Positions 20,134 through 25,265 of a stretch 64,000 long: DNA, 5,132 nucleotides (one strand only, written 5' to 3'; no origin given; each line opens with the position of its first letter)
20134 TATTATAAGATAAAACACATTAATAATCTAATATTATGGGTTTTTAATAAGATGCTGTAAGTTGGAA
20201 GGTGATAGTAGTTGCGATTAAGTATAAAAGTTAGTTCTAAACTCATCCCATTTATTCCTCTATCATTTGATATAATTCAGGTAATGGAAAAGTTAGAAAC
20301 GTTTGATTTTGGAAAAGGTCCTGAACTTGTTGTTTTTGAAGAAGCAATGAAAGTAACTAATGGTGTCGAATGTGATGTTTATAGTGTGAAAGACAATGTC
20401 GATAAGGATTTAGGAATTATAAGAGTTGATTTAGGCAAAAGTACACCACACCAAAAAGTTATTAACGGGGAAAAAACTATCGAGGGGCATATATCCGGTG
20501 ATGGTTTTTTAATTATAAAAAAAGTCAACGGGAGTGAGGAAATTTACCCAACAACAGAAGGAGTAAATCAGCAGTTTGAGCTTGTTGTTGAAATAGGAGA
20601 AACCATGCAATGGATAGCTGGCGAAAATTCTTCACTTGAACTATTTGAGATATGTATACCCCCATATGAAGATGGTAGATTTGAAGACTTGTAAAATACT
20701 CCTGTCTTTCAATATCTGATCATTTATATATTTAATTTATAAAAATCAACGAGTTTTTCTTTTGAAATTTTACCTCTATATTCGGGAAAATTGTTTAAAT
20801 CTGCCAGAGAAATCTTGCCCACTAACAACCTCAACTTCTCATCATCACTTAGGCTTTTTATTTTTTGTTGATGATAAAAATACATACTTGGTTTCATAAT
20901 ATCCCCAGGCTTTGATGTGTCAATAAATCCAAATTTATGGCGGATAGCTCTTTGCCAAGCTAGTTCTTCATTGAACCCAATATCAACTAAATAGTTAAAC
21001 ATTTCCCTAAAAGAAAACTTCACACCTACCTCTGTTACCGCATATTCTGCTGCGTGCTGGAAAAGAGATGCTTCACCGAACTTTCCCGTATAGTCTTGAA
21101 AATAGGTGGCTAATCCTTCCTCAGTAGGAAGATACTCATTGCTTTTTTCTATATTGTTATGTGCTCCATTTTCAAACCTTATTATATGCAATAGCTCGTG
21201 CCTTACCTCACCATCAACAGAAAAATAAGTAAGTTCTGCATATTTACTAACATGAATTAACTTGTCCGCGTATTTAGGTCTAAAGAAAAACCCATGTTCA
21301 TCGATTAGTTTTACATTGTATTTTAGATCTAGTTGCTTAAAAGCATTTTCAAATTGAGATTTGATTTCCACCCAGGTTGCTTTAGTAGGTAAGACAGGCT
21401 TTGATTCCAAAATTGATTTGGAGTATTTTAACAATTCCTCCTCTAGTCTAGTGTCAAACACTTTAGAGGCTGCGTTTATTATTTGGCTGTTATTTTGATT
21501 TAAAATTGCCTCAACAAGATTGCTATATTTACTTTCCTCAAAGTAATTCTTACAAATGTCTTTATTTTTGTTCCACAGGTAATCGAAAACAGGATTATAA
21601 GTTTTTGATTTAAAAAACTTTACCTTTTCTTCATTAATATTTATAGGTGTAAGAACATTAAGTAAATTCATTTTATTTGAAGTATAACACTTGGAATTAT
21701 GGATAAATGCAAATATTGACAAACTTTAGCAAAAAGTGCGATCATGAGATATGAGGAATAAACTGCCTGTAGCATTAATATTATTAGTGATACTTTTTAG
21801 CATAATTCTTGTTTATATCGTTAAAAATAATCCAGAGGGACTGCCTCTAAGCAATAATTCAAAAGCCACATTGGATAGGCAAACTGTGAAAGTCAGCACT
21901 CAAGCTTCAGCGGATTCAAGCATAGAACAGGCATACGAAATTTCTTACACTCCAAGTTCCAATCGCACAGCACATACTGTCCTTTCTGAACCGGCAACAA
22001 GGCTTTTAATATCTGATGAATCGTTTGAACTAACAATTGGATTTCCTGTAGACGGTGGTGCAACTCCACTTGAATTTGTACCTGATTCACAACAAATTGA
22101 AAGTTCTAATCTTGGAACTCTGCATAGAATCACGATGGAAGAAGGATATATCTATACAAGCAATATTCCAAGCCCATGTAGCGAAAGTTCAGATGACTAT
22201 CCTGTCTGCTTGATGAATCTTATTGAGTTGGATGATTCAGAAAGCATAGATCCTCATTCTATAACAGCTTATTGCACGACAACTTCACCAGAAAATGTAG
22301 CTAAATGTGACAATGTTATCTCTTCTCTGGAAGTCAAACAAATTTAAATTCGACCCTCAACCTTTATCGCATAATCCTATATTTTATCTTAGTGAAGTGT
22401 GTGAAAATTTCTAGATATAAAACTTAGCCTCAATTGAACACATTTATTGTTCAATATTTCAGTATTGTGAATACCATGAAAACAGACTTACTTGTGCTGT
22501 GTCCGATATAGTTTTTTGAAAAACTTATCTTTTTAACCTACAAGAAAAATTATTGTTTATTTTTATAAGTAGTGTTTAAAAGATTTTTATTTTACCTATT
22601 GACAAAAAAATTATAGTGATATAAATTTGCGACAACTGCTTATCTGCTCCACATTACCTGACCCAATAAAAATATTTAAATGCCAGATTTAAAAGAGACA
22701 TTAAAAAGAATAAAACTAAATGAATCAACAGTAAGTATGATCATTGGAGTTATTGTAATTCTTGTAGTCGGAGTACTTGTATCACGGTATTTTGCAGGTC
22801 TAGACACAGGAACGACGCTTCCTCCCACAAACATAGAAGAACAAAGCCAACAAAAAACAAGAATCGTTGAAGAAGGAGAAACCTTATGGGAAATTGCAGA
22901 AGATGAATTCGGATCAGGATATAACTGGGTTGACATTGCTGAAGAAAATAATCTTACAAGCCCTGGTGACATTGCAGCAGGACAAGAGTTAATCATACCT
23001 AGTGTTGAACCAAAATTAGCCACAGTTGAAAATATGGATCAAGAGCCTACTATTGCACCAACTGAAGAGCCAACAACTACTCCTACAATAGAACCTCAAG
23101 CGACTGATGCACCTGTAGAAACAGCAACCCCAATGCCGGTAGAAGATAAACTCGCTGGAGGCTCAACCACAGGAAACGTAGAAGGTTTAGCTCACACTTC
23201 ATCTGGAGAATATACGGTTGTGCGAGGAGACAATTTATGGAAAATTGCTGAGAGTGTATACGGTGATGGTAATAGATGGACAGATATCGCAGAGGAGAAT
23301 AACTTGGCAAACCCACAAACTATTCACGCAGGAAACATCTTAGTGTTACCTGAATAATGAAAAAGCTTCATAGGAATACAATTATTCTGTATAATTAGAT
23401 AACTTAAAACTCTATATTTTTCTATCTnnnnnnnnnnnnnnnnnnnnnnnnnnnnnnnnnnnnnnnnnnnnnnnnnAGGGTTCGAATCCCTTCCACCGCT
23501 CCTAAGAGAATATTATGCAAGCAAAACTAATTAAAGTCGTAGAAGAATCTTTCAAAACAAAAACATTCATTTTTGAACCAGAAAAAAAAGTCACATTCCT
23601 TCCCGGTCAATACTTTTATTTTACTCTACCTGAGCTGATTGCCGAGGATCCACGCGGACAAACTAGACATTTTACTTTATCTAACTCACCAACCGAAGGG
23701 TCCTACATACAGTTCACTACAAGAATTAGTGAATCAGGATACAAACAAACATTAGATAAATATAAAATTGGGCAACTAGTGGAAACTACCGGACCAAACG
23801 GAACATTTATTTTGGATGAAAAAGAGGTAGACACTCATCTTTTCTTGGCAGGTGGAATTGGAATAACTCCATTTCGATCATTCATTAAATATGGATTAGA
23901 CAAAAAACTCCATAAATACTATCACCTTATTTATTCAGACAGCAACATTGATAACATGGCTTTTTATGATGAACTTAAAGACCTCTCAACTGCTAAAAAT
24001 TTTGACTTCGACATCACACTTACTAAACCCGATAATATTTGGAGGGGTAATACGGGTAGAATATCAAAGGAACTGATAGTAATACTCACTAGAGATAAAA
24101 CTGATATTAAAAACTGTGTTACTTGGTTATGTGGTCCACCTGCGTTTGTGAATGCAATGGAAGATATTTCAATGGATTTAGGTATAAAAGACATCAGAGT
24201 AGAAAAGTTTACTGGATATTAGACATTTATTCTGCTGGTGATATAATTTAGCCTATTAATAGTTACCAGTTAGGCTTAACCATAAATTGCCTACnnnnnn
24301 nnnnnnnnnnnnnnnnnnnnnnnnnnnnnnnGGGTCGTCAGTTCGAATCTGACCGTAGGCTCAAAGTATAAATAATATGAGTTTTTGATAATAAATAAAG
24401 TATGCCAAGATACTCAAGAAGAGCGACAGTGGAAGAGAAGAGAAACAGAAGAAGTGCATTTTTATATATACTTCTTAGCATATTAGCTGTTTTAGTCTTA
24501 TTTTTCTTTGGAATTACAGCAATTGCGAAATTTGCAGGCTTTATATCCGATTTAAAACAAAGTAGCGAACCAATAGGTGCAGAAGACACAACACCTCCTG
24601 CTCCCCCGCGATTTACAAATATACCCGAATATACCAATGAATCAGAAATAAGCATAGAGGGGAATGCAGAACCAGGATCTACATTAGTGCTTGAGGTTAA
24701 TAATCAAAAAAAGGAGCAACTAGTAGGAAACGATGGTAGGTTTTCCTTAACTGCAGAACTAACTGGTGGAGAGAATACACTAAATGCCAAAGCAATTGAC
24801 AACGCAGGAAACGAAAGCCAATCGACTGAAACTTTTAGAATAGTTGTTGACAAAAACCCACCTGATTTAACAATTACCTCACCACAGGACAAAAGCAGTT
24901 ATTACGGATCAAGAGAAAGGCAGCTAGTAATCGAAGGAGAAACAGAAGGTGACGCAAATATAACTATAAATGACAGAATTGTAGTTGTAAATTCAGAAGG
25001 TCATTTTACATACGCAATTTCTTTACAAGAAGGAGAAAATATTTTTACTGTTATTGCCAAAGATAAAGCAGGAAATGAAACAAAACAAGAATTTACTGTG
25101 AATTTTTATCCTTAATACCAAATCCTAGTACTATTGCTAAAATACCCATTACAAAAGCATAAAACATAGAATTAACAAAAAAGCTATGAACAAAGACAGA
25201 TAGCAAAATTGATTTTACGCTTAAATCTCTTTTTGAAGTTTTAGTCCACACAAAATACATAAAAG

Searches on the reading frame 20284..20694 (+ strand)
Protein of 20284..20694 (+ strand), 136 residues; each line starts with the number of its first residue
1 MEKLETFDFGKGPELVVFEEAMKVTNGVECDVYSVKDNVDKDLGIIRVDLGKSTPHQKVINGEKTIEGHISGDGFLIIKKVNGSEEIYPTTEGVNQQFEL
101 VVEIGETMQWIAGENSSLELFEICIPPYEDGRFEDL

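Call 9: search_protein_families(library=pfam, proteins=[window:20284-20694:+], max_evalue=0.01)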
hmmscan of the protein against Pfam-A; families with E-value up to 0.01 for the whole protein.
window:20284-20694:+ (136 aa): 0 families

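Call 10: search_protein_families(library=padloc, proteins=[window:20284-20694:+], max_evalue=0.01)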
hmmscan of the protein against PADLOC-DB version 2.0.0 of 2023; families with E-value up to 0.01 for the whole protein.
window:20284-20694:+ (136 aa): 0 families

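Call 18: find_homologous_proteins(query=window:20284-20694:+, max_evalue=0.001)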
Query window:20284-20694:+ (136 aa): 58 proteins with E <= 0.001 among 69 candidates.
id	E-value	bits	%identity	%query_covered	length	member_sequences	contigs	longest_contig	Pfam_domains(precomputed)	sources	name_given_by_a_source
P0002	2.1e-84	298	100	100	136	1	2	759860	-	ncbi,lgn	-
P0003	1.8e-49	185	63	98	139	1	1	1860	-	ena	-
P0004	4.8e-49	184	63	98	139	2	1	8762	-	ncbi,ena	-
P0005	1.2e-45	173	59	98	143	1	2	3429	-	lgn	-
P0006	3.8e-43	165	57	98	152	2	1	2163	-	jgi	jgi:hypothetical protein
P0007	1.1e-41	160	56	98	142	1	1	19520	-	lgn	-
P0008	8.1e-39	151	54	98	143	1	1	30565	-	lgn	-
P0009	2.0e-38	150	56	98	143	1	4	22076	-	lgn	-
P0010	7.4e-36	141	50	98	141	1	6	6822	-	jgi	jgi:hypothetical protein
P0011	2.8e-35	139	52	98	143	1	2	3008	-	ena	-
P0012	3.2e-34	136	50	98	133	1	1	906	-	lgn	-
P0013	1.7e-33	134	51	98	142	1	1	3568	-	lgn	-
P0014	3.2e-33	133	51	98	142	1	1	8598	-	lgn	-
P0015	3.2e-33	133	48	99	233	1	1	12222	-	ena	-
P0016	3.4e-33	133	57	89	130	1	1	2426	-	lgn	-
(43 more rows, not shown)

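Call 19: find_encoding_contigs(protein=P0004, flank=8000, max_places=3)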
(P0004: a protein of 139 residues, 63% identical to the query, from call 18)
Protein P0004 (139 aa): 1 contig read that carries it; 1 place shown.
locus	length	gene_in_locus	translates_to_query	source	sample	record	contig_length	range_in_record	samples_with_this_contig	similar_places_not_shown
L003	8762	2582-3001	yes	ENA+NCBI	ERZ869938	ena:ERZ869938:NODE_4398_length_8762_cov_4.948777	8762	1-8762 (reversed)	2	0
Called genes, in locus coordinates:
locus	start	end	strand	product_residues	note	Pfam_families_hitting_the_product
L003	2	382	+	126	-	?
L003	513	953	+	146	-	-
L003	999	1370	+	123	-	PF00583:Acetyltransf_1, PF13508:Acetyltransf_7, PF13673:Acetyltransf_10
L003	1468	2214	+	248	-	-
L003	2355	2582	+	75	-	-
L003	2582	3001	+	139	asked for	-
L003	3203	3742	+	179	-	-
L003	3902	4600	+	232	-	-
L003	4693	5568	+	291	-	-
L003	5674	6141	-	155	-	PF00254:FKBP_C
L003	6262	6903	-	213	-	PF07987:DUF1775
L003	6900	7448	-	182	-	-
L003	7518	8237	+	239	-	PF00696:AA_kinase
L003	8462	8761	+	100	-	?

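Call 20: find_encoding_contigs(protein=P0007, flank=8000, max_places=3)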
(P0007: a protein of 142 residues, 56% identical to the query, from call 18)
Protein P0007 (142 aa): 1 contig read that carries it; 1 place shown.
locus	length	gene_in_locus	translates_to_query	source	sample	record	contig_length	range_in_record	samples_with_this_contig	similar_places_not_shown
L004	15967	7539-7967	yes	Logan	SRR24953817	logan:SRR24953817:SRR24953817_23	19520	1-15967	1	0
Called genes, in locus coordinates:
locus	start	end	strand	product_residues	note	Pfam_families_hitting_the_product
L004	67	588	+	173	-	-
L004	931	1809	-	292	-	-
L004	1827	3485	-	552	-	PF13589:HATPase_c_3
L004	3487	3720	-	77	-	-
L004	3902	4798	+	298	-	-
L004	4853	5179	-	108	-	-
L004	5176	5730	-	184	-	PF00293:NUDIX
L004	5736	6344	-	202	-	PF03575:Peptidase_S51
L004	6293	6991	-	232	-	PF13472:Lipase_GDSL_2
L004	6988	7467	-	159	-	PF00383:dCMP_cyt_deam_1, PF14437:MafB19-deam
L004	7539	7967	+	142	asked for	-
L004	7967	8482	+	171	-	PF01613:Flavin_Reduct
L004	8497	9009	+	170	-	PF00293:NUDIX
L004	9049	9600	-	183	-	-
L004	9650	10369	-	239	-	PF00106:adh_short, PF08659:KR, PF13561:adh_short_C2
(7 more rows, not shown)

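Call 21: find_encoding_contigs(protein=P0008, flank=8000, max_places=3)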
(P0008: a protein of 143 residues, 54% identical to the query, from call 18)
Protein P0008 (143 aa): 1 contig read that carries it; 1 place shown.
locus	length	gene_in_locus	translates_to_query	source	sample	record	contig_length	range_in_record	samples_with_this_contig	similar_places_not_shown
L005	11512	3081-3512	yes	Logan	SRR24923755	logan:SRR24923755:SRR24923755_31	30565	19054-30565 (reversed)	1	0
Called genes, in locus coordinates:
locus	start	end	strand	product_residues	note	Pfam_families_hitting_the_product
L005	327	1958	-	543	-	PF00118:Cpn60_TCP1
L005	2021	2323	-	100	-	PF00166:Cpn10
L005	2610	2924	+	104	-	PF03819:MazG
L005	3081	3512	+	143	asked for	-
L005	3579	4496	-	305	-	-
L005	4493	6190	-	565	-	PF01547:SBP_bac_1, PF13416:SBP_bac_8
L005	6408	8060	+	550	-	PF12229:PG_binding_4, PF04294:VanW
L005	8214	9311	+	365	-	PF00814:TsaD, PF22521:HypF_C_2 (faint)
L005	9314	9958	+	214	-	PF01300:Sua5_yciO_yrdC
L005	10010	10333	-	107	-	-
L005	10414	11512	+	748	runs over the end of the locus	PF00133:tRNA-synt_1, PF09334:tRNA-synt_1g, PF13603:tRNA-synt_1_2, PF09334:tRNA-synt_1g (weak), PF08264:Anticodon_1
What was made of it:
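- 20284..20694 (+): p136, a 136-aa protein of unknown function with 58 homologues (63% identity or less), found in unrelated genomic contexts. calls 18-21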

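Call 41: search_protein_families(library=phrogs, proteins=[window:20284-20694:+], max_evalue=0.1)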
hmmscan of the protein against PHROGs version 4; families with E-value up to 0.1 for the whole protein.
window:20284-20694:+ (136 aa): 0 families

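Call 79: search_protein_families(library=ncbifam, proteins=[window:20284-20694:+], max_evalue=0.01)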
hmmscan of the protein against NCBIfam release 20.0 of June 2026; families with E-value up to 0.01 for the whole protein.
window:20284-20694:+ (136 aa): 0 families

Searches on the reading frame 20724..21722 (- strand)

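Call 9: search_protein_families(library=pfam, proteins=[window:20724-21722:-], max_evalue=0.01)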
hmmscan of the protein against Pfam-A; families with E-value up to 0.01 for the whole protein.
window:20724-21722:- (332 aa): 0 families

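Call 10: search_protein_families(library=padloc, proteins=[window:20724-21722:-], max_evalue=0.01)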
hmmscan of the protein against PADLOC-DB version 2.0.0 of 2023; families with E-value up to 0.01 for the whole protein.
window:20724-21722:- (332 aa): 0 families

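Call 41: search_protein_families(library=phrogs, proteins=[window:20724-21722:-], max_evalue=0.1)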
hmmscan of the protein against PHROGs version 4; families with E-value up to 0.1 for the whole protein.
window:20724-21722:- (332 aa): 0 families

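Call 79: search_protein_families(library=ncbifam, proteins=[window:20727-21671:-], max_evalue=0.01)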
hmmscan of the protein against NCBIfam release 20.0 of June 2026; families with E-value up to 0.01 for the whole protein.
window:20727-21671:- (315 aa): 1 family
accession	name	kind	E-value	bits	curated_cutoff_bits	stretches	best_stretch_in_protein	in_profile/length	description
NF006819.0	PRK09344.1-1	subfamily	0.0042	16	745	0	183-258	392-465/538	phosphoenolpyruvate carboxykinase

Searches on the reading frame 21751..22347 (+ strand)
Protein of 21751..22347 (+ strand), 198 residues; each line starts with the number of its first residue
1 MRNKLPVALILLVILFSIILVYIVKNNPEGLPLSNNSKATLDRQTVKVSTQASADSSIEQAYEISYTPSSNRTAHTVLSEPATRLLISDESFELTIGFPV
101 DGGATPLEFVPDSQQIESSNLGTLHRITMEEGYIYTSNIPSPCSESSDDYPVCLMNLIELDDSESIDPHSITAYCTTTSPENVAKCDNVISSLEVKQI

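Call 9: search_protein_families(library=pfam, proteins=[window:21751-22347:+], max_evalue=0.01)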
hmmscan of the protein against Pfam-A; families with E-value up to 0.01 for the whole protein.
window:21751-22347:+ (198 aa): 0 families

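Call 10: search_protein_families(library=padloc, proteins=[window:21751-22347:+], max_evalue=0.01)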
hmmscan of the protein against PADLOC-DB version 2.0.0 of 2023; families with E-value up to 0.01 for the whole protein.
window:21751-22347:+ (198 aa): 0 families

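Call 63: find_encoding_contigs(protein=window:21751-22344:+, flank=10000, max_places=10)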
Protein window:21751-22344:+ (198 aa): 3 contigs read that carry it; 3 places shown.
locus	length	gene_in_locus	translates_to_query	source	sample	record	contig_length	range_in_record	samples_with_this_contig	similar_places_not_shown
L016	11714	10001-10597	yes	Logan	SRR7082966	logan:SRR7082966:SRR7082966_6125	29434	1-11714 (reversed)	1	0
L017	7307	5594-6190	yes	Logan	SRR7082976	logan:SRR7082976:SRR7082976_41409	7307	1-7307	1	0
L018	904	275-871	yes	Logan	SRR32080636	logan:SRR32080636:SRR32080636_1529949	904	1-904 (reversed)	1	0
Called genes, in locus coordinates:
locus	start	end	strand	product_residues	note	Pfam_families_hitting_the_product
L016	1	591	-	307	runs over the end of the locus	PF01435:Peptidase_M48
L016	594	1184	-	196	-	PF04011:LemA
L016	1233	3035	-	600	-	PF14716:HHH_8, PF14520:HHH_5 (faint), PF00633:HHH (weak), PF14791:DNA_pol_B_thumb, PF02811:PHP (weak)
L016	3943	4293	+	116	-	-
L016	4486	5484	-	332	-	-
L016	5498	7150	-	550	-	PF13641:Glyco_tranf_2_3 (weak), PF13632:Glyco_trans_2_3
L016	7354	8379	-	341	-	-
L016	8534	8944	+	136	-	-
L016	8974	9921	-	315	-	-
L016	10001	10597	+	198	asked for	-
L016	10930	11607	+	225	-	PF01476:LysM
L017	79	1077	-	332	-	-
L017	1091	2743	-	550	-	PF13641:Glyco_tranf_2_3 (weak), PF13632:Glyco_trans_2_3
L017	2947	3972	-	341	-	-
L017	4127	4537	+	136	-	-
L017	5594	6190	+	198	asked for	-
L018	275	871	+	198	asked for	-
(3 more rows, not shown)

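Call 79: search_protein_families(library=ncbifam, proteins=[window:21751-22344:+], max_evalue=0.01)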
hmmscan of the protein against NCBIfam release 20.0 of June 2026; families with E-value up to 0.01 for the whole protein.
window:21751-22344:+ (198 aa): 0 families

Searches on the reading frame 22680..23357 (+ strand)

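Call 9: search_protein_families(library=pfam, proteins=[window:22680-23357:+], max_evalue=0.01)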
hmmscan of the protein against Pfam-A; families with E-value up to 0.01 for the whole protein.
window:22680-23357:+ (225 aa): 3 families
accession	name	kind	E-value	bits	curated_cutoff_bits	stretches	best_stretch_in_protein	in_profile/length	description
PF01476.26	LysM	-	6.4e-21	74.5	20.9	2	178-224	1-43/43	LysM domain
PF23457.1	LysM2_NFP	-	0.00023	21.6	36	0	177-224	7-54/56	NFP LysM2 domain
PF23472.1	LysM2_CERK1_LYK3_4_5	-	0.00048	20.4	27.4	0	60-107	7-54/56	LYK3/4/5 LysM2 domain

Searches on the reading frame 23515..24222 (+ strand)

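Call 9: search_protein_families(library=pfam, proteins=[window:23515-24222:+], max_evalue=0.01)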
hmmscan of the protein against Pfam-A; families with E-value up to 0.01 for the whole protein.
window:23515-24222:+ (235 aa): 3 families
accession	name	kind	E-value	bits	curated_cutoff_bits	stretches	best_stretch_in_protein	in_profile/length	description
PF00175.26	NAD_binding_1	-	5.6e-13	49.9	22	1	110-216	1-108/109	Oxidoreductase NAD-binding domain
PF00970.30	FAD_binding_6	-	9.5e-08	32.7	21.1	1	3-98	2-97/99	Oxidoreductase FAD-binding domain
PF08030.17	NAD_binding_6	-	0.0068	16.9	22.2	0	109-162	5-64/156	Ferric reductase NAD binding domain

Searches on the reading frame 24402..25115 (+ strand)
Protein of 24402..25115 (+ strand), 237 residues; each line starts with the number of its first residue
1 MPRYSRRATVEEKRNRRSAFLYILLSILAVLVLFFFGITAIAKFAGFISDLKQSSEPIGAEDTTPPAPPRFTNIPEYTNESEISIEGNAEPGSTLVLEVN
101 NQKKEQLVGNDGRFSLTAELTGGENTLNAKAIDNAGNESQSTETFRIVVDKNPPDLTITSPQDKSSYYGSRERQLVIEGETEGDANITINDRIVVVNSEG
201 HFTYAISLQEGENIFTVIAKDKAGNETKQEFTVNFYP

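Call 72: search_protein_families(library=pfam, proteins=[window:24402-25115:+], max_evalue=0.001)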
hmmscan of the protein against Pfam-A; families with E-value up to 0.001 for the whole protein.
window:24402-25115:+ (237 aa): 6 families
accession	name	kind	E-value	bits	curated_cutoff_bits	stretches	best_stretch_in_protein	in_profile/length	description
PF09136.16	Glucodextran_B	-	2.1e-21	76.1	27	2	154-234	1-80/83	Glucodextranase, domain B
PF19077.6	Big_13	-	1.2e-14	55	27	2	77-150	23-101/102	Bacterial Ig-like domain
PF17936.7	Big_6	-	2.4e-13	50.6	27.6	2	79-143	11-78/83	Bacterial Ig domain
PF07495.19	Y_Y_Y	-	7.6e-05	23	26.6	0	119-149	34-64/65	Y_Y_Y domain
PF12733.13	Cadherin-like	-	0.00018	22.3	24.2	0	184-236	39-87/89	Cadherin-like beta sandwich domain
PF02494.22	HYR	-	0.0009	20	21.7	0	149-234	1-80/81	HYR domain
